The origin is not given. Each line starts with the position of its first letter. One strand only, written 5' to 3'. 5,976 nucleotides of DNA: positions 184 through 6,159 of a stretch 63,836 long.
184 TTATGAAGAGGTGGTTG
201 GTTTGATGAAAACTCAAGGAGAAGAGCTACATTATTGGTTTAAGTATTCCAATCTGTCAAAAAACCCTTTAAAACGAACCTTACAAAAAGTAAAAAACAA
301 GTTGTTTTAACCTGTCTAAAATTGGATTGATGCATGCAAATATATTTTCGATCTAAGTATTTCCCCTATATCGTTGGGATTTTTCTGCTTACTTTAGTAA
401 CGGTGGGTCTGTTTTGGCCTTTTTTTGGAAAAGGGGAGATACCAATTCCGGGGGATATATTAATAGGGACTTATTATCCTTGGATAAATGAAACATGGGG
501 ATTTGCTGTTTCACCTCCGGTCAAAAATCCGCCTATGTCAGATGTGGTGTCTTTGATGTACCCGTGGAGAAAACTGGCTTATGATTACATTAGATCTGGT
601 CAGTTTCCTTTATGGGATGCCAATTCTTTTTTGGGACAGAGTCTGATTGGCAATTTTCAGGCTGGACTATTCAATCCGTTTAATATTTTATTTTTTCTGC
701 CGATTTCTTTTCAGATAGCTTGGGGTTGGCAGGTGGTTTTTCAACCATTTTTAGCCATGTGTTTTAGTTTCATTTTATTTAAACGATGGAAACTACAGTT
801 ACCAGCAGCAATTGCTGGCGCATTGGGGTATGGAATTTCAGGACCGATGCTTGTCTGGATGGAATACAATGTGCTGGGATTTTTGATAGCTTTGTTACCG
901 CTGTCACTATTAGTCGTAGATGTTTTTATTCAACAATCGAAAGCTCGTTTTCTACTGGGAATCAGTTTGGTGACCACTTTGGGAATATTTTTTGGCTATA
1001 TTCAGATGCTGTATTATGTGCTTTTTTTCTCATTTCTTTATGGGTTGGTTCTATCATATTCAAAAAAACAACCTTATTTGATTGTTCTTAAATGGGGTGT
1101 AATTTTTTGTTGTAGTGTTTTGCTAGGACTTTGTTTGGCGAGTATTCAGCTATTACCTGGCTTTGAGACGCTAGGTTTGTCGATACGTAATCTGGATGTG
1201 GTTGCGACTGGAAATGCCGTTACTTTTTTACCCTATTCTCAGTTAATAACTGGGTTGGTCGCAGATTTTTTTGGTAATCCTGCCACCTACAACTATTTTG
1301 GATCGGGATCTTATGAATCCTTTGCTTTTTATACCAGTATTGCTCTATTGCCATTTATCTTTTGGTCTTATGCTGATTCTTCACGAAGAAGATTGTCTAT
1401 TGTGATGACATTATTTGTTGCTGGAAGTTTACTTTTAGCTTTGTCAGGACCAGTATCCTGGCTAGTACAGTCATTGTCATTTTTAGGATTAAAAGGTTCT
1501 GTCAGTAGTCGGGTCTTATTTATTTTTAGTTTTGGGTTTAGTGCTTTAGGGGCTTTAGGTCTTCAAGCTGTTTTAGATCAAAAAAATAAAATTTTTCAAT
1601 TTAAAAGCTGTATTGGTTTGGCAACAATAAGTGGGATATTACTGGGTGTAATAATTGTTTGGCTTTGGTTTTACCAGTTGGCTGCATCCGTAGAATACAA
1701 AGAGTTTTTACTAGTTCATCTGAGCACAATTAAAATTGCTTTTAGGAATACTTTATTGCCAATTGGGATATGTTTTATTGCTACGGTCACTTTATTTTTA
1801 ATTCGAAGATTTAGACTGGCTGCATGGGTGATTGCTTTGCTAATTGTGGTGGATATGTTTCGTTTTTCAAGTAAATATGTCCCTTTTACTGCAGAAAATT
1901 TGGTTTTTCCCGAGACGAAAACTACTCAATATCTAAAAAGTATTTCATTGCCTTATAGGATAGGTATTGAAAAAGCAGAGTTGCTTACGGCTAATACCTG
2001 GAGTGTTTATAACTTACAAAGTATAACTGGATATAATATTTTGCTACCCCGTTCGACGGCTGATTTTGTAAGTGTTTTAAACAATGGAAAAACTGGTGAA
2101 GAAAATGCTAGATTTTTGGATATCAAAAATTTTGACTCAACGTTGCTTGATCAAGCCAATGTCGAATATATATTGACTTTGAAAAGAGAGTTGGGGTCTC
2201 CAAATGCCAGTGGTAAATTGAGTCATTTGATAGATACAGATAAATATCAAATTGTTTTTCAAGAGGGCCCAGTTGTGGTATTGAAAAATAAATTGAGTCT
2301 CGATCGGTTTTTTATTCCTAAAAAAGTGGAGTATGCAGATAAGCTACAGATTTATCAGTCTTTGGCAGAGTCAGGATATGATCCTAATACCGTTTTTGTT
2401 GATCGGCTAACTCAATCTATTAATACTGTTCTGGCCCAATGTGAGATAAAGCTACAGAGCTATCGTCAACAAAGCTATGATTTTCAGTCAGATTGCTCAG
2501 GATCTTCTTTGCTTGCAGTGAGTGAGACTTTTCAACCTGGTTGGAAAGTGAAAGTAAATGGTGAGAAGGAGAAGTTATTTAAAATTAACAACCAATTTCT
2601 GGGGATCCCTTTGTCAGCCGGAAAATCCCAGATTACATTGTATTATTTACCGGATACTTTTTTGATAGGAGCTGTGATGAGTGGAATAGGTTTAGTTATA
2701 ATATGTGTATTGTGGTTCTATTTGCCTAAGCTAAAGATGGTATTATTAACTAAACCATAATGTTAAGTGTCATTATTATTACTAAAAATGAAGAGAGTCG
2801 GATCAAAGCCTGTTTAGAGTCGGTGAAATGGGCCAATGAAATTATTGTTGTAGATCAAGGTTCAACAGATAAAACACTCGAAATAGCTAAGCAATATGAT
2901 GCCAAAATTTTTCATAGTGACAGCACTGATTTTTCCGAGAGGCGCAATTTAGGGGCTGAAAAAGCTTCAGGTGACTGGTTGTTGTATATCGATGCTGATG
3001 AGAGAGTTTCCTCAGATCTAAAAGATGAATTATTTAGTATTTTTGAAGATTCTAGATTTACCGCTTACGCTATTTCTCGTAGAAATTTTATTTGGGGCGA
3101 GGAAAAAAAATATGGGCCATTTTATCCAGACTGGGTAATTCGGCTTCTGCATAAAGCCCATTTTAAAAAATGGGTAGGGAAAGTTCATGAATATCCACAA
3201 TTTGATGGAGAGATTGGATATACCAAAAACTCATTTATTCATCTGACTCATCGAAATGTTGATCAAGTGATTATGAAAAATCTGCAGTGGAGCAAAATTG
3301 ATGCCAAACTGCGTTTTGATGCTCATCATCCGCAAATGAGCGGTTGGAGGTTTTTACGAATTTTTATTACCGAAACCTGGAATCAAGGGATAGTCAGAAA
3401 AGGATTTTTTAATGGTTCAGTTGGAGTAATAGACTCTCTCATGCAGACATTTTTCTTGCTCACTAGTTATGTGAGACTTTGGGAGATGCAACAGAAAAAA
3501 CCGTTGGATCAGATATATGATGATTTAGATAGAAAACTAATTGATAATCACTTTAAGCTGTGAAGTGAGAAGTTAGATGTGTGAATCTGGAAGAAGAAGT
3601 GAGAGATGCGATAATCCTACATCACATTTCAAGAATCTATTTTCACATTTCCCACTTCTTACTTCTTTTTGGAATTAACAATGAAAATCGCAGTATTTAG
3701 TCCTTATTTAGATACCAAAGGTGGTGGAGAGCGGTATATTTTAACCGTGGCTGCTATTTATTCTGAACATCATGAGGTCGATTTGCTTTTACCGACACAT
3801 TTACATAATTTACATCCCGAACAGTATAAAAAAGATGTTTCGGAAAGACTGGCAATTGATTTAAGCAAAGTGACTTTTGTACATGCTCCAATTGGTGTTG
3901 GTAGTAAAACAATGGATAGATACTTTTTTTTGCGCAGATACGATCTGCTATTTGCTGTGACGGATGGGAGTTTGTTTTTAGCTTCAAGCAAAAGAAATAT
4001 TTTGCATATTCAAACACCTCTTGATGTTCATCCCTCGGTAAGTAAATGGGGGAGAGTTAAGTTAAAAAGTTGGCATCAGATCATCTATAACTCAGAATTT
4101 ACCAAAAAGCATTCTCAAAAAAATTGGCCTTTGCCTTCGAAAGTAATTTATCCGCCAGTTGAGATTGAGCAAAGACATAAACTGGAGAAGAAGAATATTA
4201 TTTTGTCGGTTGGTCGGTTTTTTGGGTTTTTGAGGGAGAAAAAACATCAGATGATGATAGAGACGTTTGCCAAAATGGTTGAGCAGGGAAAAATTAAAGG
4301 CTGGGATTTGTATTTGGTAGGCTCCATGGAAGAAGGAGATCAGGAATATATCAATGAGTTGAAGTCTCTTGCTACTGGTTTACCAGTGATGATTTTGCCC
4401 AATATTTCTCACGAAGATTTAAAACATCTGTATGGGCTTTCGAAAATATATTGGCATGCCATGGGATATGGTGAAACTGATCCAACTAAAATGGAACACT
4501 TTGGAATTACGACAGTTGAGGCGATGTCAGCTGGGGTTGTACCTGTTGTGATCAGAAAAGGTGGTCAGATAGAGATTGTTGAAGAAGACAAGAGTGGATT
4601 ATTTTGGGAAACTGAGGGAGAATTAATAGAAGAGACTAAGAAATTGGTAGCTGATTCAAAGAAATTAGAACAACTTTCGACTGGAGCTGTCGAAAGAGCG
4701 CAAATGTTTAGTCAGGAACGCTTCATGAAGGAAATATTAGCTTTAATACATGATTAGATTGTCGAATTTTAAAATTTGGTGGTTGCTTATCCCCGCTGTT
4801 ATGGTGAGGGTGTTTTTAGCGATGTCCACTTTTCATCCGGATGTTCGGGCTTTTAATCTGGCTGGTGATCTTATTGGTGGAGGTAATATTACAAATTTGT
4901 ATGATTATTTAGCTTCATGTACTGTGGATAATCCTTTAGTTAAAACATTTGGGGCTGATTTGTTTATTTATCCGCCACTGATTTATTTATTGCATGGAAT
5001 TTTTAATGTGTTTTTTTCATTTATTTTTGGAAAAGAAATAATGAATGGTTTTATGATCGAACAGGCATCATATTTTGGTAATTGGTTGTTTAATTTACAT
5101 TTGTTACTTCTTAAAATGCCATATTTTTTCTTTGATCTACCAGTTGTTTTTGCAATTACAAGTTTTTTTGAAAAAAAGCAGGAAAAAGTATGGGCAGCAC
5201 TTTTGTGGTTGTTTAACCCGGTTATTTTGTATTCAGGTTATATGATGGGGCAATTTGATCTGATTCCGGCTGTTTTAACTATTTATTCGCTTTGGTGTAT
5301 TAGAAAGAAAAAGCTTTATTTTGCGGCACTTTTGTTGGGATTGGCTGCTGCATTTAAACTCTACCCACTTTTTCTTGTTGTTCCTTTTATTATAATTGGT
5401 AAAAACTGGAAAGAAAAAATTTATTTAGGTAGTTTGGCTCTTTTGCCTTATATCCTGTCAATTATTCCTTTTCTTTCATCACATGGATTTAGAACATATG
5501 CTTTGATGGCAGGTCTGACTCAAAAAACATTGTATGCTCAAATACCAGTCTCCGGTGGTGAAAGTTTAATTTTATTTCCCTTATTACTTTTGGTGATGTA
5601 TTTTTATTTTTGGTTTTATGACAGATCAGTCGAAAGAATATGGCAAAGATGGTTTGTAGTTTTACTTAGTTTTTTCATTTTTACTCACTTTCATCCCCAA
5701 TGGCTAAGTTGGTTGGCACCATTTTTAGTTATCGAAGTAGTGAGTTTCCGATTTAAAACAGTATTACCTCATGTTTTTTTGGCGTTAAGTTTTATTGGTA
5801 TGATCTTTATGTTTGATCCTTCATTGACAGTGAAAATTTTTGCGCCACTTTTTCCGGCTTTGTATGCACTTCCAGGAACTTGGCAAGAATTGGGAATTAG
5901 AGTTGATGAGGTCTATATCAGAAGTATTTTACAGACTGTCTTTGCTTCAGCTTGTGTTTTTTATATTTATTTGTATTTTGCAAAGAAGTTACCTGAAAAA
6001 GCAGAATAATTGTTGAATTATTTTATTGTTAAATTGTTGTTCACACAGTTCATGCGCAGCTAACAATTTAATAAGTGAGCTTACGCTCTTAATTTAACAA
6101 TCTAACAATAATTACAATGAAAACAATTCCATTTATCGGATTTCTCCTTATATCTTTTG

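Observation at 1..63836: The whole 64-kb window is one glycan-assembly supercluster built around ~16 GT-C-type polytopic membrane proteins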

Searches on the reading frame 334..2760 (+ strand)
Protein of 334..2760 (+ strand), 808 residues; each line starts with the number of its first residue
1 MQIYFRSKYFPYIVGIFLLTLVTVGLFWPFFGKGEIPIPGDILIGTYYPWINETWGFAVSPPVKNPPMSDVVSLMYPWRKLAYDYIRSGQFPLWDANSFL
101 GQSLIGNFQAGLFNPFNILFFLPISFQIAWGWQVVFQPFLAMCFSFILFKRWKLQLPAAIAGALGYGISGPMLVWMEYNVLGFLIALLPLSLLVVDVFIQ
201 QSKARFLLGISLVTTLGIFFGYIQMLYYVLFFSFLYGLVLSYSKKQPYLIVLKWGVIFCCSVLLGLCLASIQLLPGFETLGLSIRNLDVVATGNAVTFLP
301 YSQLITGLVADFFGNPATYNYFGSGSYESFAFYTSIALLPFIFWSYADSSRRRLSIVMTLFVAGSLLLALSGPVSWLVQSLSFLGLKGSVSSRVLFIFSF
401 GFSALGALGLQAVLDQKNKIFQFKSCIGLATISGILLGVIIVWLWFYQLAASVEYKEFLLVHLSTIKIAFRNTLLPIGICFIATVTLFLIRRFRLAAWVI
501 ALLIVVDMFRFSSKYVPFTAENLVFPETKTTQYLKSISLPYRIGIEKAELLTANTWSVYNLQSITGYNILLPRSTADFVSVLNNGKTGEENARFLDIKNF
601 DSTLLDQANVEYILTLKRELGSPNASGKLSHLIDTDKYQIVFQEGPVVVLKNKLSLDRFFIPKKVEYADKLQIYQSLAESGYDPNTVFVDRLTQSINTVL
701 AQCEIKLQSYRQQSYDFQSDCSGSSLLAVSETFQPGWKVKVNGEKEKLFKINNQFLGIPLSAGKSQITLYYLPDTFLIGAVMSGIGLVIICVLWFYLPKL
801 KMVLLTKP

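Call 5: search_protein_families(library=pfam, proteins=[window:334-2760:+], max_evalue=0.01)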
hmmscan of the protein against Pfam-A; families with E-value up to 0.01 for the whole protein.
window:334-2760:+ (808 aa): 1 family
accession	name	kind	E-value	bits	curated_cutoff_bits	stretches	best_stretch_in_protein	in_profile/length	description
PF09586.16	YfhO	-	3.7e-27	95.5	28.5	2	690-783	742-835/835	Bacterial membrane protein YfhO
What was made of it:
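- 334..2760 (+): YfhO-type GT-C (808 aa, about 11 TM plus a C-terminal TM). Pfam YfhO 95.5 bits (call 5).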

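Call 11: find_encoding_contigs(protein=window:334-2760:+, flank=10000, max_places=4)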
Protein window:334-2760:+ (808 aa): no gene with exactly this product is on record in the collection.

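Call 29: search_protein_families(library=ncbifam, proteins=[window:334-2760:+], max_evalue=1)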
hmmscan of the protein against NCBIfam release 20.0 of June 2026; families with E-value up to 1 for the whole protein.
window:334-2760:+ (808 aa): 2 families
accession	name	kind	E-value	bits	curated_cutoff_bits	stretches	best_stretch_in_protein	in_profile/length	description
NF047590.1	GlcsyltransPgfM2Strep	equivalog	6.7e-09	34.5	1500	1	721-792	804-875/884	glycosyltransferase PgfM2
NF047589.1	GlcsyltransPgfM1Strep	equivalog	7.7e-09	34.1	1400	2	724-795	881-952/955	glycosyltransferase PgfM1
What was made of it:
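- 334..2760 (+): NCBIfam PgfM1/PgfM2 C-terminus (call 29).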

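Call 78: find_related_loci(query=window:334-2760:+, collection=genome_contigs, flank=10000)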
Query window:334-2760:+ (808 aa) in genome_contigs; peptide patterns used: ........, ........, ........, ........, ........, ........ (x = any residue, [..] = any of these).
63 stretches matched a pattern; 1 encode a relative of the query (tblastn E <= 1e-3); 1 distinct loci.
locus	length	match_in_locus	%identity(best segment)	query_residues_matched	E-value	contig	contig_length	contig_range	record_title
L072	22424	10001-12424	78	1-808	0e+0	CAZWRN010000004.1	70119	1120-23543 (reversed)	MAG TPA_asm: uncultured Gammaproteobacteria bacterium isolate binchicken_co105_146 genome assembly, contig: NODE_418_len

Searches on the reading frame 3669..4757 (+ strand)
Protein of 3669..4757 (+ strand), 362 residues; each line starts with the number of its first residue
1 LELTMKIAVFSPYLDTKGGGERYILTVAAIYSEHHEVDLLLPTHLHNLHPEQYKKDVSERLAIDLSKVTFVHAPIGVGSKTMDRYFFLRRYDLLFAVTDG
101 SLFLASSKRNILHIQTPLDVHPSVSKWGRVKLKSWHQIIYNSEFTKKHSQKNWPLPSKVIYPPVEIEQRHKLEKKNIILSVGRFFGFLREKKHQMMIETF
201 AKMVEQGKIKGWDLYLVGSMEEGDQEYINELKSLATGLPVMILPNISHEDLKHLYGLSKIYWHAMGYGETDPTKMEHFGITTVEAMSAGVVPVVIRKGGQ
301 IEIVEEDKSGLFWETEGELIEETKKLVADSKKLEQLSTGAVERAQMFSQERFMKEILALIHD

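Call 5: search_protein_families(library=pfam, proteins=[window:3669-4757:+], max_evalue=0.01)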
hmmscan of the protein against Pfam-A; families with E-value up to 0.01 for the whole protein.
window:3669-4757:+ (362 aa): 6 families
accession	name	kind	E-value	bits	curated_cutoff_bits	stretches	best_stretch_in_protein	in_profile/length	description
PF00534.26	Glycos_transf_1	-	2.4e-23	83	26.4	1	168-340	7-169/172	Glycosyl transferases group 1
PF13692.12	Glyco_trans_1_4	-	1.3e-13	51.9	27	1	176-329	2-142/142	Glycosyl transferases group 1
PF13439.12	Glyco_transf_4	-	6.7e-06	26.7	28.5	1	18-167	2-169/170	Glycosyltransferase Family 4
PF15924.11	ALG11_N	-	0.00028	21.4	29.8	1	6-72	3-72/209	ALG11 mannosyltransferase N-terminus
PF13524.12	Glyco_trans_1_2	-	0.0011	19.4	25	1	210-345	13-130/144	Glycosyl transferase-like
PF20706.3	GT4-conflict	-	0.0066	15.9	26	0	168-307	190-323/385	Family 4 Glycosyltransferase in conflict systems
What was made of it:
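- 3669..4757 (+): GT4. Pfam Glycos_transf_1 83 bits (call 5).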

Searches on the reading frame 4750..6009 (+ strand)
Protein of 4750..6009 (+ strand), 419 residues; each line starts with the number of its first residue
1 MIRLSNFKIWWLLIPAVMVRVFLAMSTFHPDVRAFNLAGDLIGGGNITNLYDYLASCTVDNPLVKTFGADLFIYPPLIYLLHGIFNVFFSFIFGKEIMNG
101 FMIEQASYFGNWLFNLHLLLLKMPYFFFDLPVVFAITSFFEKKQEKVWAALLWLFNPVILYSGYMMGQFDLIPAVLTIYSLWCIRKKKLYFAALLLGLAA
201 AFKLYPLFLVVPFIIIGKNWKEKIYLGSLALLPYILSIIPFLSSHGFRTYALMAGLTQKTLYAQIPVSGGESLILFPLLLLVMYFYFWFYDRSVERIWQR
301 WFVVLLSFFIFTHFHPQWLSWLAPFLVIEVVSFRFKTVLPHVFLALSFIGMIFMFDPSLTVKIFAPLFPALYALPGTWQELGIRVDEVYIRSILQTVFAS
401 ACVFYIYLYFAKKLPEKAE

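Call 5: search_protein_families(library=pfam, proteins=[window:4750-6009:+], max_evalue=0.01)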
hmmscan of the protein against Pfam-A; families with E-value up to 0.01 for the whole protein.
window:4750-6009:+ (419 aa): 2 families
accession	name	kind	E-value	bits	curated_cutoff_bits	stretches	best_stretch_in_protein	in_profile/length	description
PF09594.16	GT87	-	1.2e-05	25.7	25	1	130-241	49-147/237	Glycosyltransferase family 87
PF05007.19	Mannosyl_trans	-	0.00011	22.6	23.4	0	167-229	5-67/259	Mannosyltransferase (PIG-M)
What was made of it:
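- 4750..6009 (+): GT87/PIG-M-like GT-C (419 aa). Pfam GT87 25.7 bits against a cut-off of 25; PIG-M (call 5).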

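Call 29: search_protein_families(library=ncbifam, proteins=[window:4750-6009:+], max_evalue=1)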
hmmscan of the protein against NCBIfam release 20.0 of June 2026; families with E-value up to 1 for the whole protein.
window:4750-6009:+ (419 aa): 1 family
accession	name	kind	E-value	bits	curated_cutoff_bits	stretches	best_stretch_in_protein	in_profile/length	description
NF046093.1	AZOBR_p60025_fam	subfamily_domain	6.5e-07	28.8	150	1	130-234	125-231/232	AZOBR_p60025 family cell surface glycopolymer formation protein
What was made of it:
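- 4750..6009 (+): NF046093 (call 29).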
